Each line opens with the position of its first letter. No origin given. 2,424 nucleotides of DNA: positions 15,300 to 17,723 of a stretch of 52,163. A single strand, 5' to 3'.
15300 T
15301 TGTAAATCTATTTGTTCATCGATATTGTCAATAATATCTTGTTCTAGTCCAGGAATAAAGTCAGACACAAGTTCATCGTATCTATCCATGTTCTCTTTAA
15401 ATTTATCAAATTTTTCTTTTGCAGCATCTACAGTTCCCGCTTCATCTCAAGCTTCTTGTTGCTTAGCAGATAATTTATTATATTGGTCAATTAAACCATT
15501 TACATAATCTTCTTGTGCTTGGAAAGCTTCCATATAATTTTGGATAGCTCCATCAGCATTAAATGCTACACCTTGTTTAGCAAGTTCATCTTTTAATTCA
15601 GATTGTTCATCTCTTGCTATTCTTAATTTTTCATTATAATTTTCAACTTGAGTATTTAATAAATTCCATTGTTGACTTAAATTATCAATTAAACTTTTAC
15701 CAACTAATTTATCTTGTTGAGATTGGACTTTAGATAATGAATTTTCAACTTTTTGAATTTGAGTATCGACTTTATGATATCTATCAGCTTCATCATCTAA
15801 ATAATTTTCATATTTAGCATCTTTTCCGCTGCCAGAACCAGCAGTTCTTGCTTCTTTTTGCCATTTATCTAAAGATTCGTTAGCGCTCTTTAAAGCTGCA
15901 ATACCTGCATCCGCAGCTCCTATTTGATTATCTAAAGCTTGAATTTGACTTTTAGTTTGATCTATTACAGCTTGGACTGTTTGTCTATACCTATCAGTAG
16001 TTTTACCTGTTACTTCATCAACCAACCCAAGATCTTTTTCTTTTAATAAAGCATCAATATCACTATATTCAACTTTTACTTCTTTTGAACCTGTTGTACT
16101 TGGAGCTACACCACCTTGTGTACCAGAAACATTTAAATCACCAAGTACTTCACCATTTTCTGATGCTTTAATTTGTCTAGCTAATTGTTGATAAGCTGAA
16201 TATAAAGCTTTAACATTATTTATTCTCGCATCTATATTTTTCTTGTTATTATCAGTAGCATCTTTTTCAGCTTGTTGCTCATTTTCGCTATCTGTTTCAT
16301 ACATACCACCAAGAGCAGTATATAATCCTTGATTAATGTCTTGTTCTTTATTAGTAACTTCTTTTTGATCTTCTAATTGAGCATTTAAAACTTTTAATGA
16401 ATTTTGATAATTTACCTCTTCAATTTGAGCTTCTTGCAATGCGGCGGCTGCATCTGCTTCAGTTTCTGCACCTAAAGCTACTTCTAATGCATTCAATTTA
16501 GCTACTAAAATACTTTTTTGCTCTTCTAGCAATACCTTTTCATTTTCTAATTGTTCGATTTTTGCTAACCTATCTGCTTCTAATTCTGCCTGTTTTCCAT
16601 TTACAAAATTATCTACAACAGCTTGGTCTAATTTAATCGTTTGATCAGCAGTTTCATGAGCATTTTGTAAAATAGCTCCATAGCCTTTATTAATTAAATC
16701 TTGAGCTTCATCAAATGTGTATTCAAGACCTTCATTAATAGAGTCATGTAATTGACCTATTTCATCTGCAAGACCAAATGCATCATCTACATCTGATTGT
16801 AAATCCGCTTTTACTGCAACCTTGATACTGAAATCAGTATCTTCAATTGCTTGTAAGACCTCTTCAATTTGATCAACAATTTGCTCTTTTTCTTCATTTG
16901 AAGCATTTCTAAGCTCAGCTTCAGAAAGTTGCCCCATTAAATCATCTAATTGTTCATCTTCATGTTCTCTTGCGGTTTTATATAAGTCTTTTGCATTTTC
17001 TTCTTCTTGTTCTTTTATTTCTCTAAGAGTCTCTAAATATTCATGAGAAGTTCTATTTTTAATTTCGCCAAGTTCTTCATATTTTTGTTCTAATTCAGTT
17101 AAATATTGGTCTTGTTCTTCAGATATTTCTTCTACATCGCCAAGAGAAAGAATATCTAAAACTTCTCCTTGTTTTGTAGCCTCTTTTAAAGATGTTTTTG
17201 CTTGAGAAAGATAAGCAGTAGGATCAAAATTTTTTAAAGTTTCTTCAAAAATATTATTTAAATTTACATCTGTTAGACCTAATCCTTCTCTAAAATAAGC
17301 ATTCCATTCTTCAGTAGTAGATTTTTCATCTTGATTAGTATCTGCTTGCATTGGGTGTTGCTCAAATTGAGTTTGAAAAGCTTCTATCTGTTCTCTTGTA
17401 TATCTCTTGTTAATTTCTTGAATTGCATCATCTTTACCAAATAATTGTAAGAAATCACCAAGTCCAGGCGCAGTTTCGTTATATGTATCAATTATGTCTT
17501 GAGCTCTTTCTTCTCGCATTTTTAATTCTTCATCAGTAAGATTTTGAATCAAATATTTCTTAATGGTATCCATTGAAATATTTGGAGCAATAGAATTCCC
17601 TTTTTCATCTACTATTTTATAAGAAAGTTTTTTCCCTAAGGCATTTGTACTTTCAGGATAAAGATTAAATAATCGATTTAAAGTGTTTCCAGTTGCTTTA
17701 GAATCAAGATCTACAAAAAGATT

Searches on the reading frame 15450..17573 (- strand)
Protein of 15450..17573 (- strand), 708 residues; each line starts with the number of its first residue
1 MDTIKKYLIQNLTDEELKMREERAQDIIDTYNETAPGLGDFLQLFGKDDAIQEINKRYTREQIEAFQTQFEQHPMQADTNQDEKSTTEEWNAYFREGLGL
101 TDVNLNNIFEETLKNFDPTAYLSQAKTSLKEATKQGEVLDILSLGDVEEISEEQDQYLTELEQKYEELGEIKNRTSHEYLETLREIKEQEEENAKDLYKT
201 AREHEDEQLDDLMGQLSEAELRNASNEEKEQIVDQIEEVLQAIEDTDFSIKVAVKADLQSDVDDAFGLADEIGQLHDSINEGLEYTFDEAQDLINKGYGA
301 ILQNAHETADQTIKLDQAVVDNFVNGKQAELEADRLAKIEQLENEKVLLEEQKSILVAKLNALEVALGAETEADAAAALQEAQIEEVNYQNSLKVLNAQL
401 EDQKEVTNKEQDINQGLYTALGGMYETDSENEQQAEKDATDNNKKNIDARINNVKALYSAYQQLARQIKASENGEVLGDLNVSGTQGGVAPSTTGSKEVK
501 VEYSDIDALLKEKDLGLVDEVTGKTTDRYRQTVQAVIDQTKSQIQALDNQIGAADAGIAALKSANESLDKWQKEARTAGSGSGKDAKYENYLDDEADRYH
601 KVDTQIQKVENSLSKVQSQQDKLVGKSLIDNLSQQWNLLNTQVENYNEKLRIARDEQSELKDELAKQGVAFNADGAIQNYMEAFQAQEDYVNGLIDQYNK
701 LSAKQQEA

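Call 9: search_protein_families(library=pfam, proteins=[window:15450-17573:-], max_evalue=0.01)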
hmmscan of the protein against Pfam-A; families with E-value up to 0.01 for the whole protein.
window:15450-17573:- (708 aa): 0 families

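Call 10: search_protein_families(library=phrogs, proteins=[window:15450-17573:-], max_evalue=0.001)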
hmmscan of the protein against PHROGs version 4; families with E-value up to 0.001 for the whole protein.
window:15450-17573:- (708 aa): 1 family
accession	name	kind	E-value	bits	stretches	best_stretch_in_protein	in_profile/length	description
phrog_2619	-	unknown function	0.00071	20.7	1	526-590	59-123/124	-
